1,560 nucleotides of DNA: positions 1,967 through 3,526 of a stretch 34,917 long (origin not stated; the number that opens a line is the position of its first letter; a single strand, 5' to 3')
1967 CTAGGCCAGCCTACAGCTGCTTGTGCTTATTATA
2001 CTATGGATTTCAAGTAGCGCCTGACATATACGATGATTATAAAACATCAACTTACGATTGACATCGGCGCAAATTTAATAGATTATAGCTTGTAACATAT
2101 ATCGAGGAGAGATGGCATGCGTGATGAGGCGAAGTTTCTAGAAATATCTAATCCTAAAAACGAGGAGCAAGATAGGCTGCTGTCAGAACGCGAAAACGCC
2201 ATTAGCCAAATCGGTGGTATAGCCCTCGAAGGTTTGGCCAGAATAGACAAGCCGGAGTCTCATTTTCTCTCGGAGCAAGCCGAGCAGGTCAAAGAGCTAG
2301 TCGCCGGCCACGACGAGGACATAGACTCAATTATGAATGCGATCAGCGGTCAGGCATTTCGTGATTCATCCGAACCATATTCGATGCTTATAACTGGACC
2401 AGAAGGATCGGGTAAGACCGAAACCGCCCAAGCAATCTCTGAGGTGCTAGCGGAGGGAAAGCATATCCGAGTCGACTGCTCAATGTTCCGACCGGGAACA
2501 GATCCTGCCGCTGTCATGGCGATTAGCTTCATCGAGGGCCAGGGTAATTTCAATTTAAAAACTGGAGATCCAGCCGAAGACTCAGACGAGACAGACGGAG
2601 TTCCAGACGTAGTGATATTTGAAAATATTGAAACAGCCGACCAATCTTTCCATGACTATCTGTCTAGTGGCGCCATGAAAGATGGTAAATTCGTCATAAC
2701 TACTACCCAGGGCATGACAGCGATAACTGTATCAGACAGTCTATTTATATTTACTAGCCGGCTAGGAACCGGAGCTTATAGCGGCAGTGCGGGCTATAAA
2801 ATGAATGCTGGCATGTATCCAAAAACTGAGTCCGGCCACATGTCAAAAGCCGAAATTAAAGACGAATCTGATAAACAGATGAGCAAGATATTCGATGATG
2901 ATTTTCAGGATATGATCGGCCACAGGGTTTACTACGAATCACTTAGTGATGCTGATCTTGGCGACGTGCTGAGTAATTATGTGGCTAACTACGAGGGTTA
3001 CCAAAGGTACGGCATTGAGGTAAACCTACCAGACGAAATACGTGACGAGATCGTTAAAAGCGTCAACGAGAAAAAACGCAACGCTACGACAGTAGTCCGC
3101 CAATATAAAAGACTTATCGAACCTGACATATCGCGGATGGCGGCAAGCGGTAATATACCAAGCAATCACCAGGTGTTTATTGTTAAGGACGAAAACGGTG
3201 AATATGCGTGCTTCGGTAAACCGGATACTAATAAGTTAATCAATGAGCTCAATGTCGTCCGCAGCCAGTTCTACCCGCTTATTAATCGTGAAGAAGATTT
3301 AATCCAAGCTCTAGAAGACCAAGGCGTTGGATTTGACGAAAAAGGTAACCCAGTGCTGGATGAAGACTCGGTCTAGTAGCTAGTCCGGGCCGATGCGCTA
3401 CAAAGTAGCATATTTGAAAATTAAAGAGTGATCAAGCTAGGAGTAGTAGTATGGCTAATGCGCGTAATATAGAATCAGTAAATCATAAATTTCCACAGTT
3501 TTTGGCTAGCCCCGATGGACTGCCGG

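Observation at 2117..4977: Tandem paralogous single-ring Hsp100-D2 AAA+ proteins, one catalytically intact and one systematically degenerate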

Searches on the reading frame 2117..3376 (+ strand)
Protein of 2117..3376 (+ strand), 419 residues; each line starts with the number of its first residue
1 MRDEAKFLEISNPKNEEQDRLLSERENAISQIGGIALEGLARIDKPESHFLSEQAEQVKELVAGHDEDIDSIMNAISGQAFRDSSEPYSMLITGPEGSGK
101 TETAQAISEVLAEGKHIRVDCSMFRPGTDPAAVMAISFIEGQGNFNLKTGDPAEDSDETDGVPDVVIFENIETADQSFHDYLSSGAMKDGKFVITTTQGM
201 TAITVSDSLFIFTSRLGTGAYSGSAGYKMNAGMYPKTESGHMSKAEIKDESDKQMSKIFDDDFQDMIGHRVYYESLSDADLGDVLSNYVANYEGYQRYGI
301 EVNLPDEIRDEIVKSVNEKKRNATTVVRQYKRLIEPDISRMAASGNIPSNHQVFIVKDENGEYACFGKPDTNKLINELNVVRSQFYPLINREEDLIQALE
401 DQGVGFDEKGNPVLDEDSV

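Call 3: search_protein_families(library=pfam, proteins=[window:2117-3376:+], max_evalue=1)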
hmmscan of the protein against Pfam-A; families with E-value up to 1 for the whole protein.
window:2117-3376:+ (419 aa): 23 families
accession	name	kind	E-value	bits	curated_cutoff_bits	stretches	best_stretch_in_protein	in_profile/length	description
PF07724.20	AAA_2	-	6e-06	26.8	27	1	89-265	5-161/166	AAA domain (Cdc48 subfamily)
PF06414.18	Zeta_toxin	-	0.00016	21.6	22.3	1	81-125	10-55/199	Zeta toxin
PF13191.12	AAA_16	-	0.0073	17.3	32.6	1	65-114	5-51/167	AAA ATPase domain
PF00158.32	Sigma54_activat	-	0.0075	16.4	20.2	1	75-123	10-60/168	Sigma-54 interaction domain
PF14064.11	HmuY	-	0.0078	16.8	27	1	227-364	39-135/157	HmuY protein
PF13401.12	AAA_22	-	0.0099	16.6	27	1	86-122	4-42/130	AAA domain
PF00004.35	AAA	-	0.01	16.7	21.2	1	90-125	1-35/131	ATPase family associated with various cellular activities (AAA)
PF01637.24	ATPase_2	-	0.023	15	33.2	1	90-113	23-46/225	ATPase domain predominantly from Archaea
PF02463.25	SMC_N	-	0.023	14.5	40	1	85-119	22-58/220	RecF/RecN/SMC N terminal domain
PF03215.21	Rad17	-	0.024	15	23.8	1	57-112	16-70/186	Rad17 P-loop domain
PF13555.12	AAA_29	-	0.024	14.8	27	1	89-117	24-52/61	P-loop containing region of AAA domain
PF13245.12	AAA_19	-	0.037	14.6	25.1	1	84-117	8-41/134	AAA domain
PF00437.27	T2SSE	-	0.044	12.9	24.9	1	89-114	144-169/370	Type II/IV secretion system protein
PF07728.20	AAA_5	-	0.053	14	22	1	90-113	2-25/139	AAA domain (dynein-related subfamily)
PF05729.18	NACHT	-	0.053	13.8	26.7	1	90-118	3-31/167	NACHT domain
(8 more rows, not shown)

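Call 4: search_protein_families(library=ncbifam, proteins=[window:2117-3376:+], max_evalue=1)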
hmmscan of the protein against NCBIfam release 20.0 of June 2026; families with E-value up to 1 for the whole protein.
window:2117-3376:+ (419 aa): 17 families
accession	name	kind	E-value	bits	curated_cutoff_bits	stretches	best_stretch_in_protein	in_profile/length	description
TIGR03346.1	chaperone_ClpB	equivalog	1.1e-11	43.9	1232.1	1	28-360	536-848/853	ATP-dependent chaperone ClpB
TIGR02639.1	ClpA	equivalog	1e-10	40.5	993.15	2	15-122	415-521/734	ATP-dependent Clp protease ATP-binding subunit ClpA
TIGR03345.1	VI_ClpV1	equivalog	1.6e-07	30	884.95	1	41-116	547-625/852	type VI secretion system ATPase TssH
NF033607.0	disagg_AAA_ClpG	exception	4.4e-07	28.2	1900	1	27-338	562-853/932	AAA family protein disaggregase ClpG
NF008263.0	PRK11034.1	equivalog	5.8e-06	24.5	1350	1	26-123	427-523/758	ATP-dependent Clp protease ATP-binding subunit ClpA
NF008118.0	PRK10865.1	equivalog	9.9e-06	23.7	1417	1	41-349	549-840/857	ATP-dependent chaperone ClpB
NF033606.1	heat_AAA_ClpK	exception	3.1e-05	22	1900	1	29-217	585-766/949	heat shock survival AAA family ATPase ClpK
NF038308.1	RNA_repair_RtcR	equivalog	3.4e-05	22.9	650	1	38-125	155-247/530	RNA repair transcriptional activator RtcR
TIGR02928.1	TIGR02928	subfamily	0.00027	19.9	181.3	1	58-114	13-67/366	orc1/cdc6 family replication initiation protein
NF004018.0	PRK05480.1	equivalog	0.012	15.1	180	0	88-117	7-35/210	uridine kinase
NF041552.1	TF_PrdR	equivalog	0.041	12.2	795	1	59-123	266-327/577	sigma-54 dependent transcriptional regulator PrdR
NF010248.0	PRK13695.1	equivalog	0.081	12.6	156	1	89-115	5-32/180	NTPase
NF009067.0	PRK12402.1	equivalog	0.089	11.7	317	1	88-111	37-60/340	replication factor C small subunit 2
NF004066.1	PRK05580.1-3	equivalog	0.089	11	813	1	55-116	247-301/788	primosomal protein N'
NF003229.0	PRK04195.1-5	equivalog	0.12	11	280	1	72-110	29-67/413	replication factor C large subunit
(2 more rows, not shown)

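Call 9: find_homologous_proteins(query=window:2117-3376:+, max_evalue=0.001)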
Query window:2117-3376:+ (419 aa): 4 proteins with E <= 0.001 among 5764 candidates.
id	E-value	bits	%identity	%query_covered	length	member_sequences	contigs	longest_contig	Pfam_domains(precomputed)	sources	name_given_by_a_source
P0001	8.2e-274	926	100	100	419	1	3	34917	PF07724.21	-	-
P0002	1.3e-187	642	70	99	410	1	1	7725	PF07724.21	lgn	-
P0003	1.3e-187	642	70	99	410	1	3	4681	PF07724.21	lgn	-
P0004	9.8e-115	402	47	98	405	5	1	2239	PF06414.19,PF07724.21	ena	-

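Call 13: find_encoding_contigs(protein=P0002, flank=8000, max_places=3)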
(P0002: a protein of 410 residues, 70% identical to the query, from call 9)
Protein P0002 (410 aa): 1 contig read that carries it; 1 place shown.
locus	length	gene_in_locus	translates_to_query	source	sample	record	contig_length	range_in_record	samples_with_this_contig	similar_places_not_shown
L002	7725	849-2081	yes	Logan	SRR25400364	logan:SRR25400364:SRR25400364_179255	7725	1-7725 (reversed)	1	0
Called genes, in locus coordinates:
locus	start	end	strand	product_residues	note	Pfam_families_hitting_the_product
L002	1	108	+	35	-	?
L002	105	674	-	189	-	-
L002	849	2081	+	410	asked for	PF07724:AAA_2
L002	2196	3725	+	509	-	PF00158:Sigma54_activat (weak), PF07724:AAA_2, PF07728:AAA_5 (weak), PF10431:ClpB_D2-small (weak)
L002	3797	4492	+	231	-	-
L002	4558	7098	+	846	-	PF01588:tRNA_bind, PF03483:B3_4, PF03484:B5, PF17759:tRNA_synthFbeta, PF03147:FDX-ACB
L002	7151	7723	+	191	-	?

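Call 19: find_related_loci(query=A2, collection=genome_contigs, flank=6000)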
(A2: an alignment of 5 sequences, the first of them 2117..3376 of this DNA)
Query A2 (419 aa) in genome_contigs; peptide patterns used: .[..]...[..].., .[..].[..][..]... (x = any residue, [..] = any of these).
443 stretches matched a pattern, but none encodes a relative of the query by tblastn (E <= 1e-3).

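Call 27: search_protein_families(library=padloc, proteins=[window:2117-3376:+], max_evalue=0.01)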
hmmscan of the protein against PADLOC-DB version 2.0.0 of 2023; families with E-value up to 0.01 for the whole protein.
window:2117-3376:+ (419 aa): 7 families
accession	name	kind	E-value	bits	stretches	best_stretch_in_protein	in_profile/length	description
PDLC03838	DolB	-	1.4e-10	39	1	51-125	130-203/375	-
PDLC01993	RtcR--CARF_AAA_HTH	-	3.7e-05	20.3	1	28-125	146-247/523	-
PDLC04140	mad8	-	0.00011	19.9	1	90-123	30-67/314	mads_8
PDLC04606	PDC-M37B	-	0.00042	17.6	1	88-116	175-203/390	-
PDLC02196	IetA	-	0.0033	14.9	1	84-111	119-146/374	-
PDLC00097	GajA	-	0.0036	13.9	1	91-176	28-111/640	AAA ATPase domain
PDLC04605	PDC-M37B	-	0.0065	13.6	0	88-115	305-332/518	-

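Call 28: search_protein_families(library=phrogs, proteins=[window:2117-3376:+], max_evalue=0.01)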
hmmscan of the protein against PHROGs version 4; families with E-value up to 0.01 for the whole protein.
window:2117-3376:+ (419 aa): 6 families
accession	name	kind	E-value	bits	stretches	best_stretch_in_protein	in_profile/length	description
phrog_4871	-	other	1.9e-18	67.3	2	26-124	435-535/764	ATP-dependent protease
phrog_168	-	DNA, RNA and nucleotide metabolism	7e-05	23.6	1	79-123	34-77/314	clamp loader of DNA polymerase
phrog_3757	-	unknown function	0.0029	18.1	0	82-111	121-150/367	-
phrog_2107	-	other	0.003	18.3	0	88-116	4-33/201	thymidylate kinase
phrog_5846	-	DNA, RNA and nucleotide metabolism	0.003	17.9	0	81-121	37-71/380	clamp loader of DNA polymerase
phrog_7998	-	unknown function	0.0047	17.1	1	49-121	7-73/339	-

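Call 37: find_encoding_contigs(protein=P0004, flank=8000, max_places=3)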
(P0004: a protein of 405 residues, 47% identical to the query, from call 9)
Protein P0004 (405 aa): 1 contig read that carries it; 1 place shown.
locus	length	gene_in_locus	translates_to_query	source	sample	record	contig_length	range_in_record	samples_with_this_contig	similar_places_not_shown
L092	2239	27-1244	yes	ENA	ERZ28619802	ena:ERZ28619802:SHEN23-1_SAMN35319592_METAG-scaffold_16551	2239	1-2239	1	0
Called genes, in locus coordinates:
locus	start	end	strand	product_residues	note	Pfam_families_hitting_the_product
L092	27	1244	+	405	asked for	PF06414:Zeta_toxin (weak), PF07724:AAA_2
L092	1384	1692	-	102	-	-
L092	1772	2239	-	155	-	?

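Call 40: search_protein_representatives(alignment_id=A3)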
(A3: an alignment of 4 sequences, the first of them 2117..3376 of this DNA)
Query: 4 sequences, 412 profile positions. Proteins with E-value up to 0.001 (for the whole library): 4737; up to 1e-10: 559; up to 1e-30: 7. The best 150 are listed.
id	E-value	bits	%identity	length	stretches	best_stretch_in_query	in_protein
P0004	2.2e-217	738.1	-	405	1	2-412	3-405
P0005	5.3e-37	144.0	-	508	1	19-361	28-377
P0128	1.4e-36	142.6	-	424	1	19-356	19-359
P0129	2.3e-33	132.0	-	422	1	17-357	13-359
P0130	7.8e-33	130.3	-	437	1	50-358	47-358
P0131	1.3e-32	129.5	-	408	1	19-361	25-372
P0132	2.4e-32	128.7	-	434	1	18-349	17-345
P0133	5.0e-29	117.7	-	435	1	21-335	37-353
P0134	2.1e-28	115.6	-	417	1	27-356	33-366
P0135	2.6e-28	115.3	-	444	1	32-371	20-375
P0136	5.4e-26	107.7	-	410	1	42-358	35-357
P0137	1.1e-25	106.8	-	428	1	13-355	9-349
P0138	1.6e-25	106.2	-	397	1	17-347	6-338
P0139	1.7e-25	106.1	-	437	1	19-356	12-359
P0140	3.0e-24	102.0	-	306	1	99-346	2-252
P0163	6.3e-18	81.2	-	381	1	22-348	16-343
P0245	1.8e-14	69.8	-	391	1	13-317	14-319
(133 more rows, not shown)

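Call 43: find_encoding_contigs(protein=P0134, flank=6000, max_places=4)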
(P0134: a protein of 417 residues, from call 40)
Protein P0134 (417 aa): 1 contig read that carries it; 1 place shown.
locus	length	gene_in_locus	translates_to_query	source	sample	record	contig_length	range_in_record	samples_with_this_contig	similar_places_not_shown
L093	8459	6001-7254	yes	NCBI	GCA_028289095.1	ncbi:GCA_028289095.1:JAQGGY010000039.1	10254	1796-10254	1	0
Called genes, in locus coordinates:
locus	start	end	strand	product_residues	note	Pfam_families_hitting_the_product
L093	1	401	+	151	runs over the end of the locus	PF02367:TsaE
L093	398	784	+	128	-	PF00814:TsaD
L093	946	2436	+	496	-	PF12072:RNase_Y_N, PF13083:KH_KhpA-B (faint), PF00013:KH_1 (weak), PF01966:HD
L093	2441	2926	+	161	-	PF00293:NUDIX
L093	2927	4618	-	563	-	PF00082:Peptidase_S8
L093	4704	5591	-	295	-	-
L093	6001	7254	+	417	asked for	PF07724:AAA_2, PF13401:AAA_22 (weak), PF07728:AAA_5 (faint)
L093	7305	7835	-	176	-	PF07963:N_methyl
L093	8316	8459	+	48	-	?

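Call 45: find_encoding_contigs(protein=P0163, flank=6000, max_places=3)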
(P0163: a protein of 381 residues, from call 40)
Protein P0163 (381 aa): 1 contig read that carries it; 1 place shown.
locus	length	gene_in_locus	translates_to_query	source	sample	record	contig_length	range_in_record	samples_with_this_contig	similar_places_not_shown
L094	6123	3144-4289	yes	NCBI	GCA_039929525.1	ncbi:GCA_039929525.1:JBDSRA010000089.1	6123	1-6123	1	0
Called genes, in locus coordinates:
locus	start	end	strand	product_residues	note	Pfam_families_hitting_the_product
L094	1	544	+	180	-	PF01966:HD, PF08668:HDOD (faint)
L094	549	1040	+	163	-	PF00293:NUDIX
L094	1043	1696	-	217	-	-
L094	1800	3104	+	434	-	PF00158:Sigma54_activat (weak), PF00004:AAA, PF07724:AAA_2, PF07726:AAA_3 (weak), PF07728:AAA_5, PF10431:ClpB_D2-small (weak)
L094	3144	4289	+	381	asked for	PF01078:Mg_chelatase (faint), PF07724:AAA_2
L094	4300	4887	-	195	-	-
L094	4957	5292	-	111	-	-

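Call 46: find_encoding_contigs(protein=P0245, flank=6000, max_places=3)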
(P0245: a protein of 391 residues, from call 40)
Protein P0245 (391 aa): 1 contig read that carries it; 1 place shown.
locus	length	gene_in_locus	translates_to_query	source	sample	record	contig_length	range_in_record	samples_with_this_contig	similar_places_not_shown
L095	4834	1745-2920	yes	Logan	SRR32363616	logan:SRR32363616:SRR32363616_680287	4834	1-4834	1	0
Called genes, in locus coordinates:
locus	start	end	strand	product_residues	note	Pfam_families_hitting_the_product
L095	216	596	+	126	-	-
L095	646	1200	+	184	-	-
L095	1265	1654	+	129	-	PF07681:DoxX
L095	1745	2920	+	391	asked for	PF07724:AAA_2, PF10431:ClpB_D2-small (faint)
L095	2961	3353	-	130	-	-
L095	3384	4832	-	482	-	?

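Call 68: list_cluster_members(proteins=[P0001, P0005, P0125, P0023, P0134, P0163, P0132, P0008])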
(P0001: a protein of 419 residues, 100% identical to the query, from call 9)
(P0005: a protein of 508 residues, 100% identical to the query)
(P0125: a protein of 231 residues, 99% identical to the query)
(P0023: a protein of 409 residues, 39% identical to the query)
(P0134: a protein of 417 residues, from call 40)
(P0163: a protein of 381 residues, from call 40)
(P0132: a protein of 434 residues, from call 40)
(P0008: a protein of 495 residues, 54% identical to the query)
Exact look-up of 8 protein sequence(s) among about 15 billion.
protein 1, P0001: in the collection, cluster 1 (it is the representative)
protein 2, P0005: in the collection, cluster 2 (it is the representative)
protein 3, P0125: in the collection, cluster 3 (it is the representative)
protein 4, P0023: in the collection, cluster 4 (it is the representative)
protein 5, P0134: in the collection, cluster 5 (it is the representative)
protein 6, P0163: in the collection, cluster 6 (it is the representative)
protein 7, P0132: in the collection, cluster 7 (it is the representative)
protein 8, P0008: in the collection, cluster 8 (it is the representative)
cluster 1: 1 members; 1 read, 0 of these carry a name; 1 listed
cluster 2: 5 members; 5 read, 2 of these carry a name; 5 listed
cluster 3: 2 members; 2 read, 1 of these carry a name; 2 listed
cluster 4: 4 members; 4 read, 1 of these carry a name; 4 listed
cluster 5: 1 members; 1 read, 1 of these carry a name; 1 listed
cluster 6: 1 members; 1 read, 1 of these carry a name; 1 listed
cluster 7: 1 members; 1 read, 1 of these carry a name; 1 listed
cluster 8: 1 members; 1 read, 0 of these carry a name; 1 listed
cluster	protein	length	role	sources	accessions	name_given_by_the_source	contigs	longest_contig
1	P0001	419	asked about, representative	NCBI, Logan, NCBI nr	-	-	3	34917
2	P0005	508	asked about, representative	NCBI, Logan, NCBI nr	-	-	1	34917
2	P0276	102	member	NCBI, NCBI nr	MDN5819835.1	MAG: hypothetical protein L0H38_03730, partial [bacterium] | hypothetical protein [bacterium]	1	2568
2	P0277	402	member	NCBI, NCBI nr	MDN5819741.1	MAG: AAA family ATPase, partial [bacterium] | AAA family ATPase [bacterium]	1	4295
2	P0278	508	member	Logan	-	-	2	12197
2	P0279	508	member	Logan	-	-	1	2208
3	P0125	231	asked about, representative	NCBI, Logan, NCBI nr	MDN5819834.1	MAG: hypothetical protein L0H38_03725 [bacterium] | hypothetical protein [bacterium]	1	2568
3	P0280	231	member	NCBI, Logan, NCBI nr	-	-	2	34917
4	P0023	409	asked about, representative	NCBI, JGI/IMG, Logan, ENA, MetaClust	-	\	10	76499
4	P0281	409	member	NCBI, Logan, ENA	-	-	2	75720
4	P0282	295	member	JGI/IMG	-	-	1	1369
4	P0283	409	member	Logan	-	-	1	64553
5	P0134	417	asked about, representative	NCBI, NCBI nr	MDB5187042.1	MAG: ATPase domain protein [Candidatus Saccharibacteria bacterium] | ATPase domain protein [Candidatus Saccharibacteria bacterium]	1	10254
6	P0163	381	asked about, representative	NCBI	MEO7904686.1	MAG: AAA family ATPase [Candidatus Saccharimonadales bacterium]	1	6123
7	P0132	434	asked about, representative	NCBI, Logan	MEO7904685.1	MAG: AAA family ATPase [Candidatus Saccharimonadales bacterium]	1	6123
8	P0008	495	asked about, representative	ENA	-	-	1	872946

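Call 69: predict_structure(alignment_id=A4)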
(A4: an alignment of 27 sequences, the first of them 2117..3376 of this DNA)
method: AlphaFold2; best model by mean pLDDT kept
length: 419 residues; sequences in the alignment: 27
mean_pLDDT: 81.9   pTM: 0.73
mean pLDDT of the five models: 81.9, 80.7, 77.8, 77.1, 76.9
residues with pLDDT >= 90: 211; 70-90: 120; 50-70: 52; < 50: 36
segments of 3 or more residues with pLDDT < 50: 1-14, 156-159, 221-236
pLDDT, mean of each block of 10 residues (from residue 1): 42 50 64 57 74 93 94 89 84 93 95 90 92 86 61 50 85 94 92 87 89 85 37 50 88 93 95 94 94 91 95 92 94 95 91 92 90 81 78 84 85 72
secondary structure, 60 per line:
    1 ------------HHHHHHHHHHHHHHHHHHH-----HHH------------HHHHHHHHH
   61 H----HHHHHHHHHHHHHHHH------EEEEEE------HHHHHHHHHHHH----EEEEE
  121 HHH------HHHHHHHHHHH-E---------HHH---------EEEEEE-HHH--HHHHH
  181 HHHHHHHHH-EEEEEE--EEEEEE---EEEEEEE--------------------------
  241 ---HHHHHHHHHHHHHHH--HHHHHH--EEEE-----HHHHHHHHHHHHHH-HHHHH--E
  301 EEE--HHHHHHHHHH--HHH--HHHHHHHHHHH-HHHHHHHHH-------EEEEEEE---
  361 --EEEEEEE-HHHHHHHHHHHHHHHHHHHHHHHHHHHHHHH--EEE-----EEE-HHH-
elements in order: H13-31 H52-61 H66-81 E88-93 H100-111 E116-120 H130-140 E164-169 H176-189 E191-196 E199-204 E208-214 H244-258 H261-266 E269-272 H278-291 H293-297 E300-303 H306-315 H323-333 H335-343 E351-357 E363-369 H371-401 E404-406 E412-414
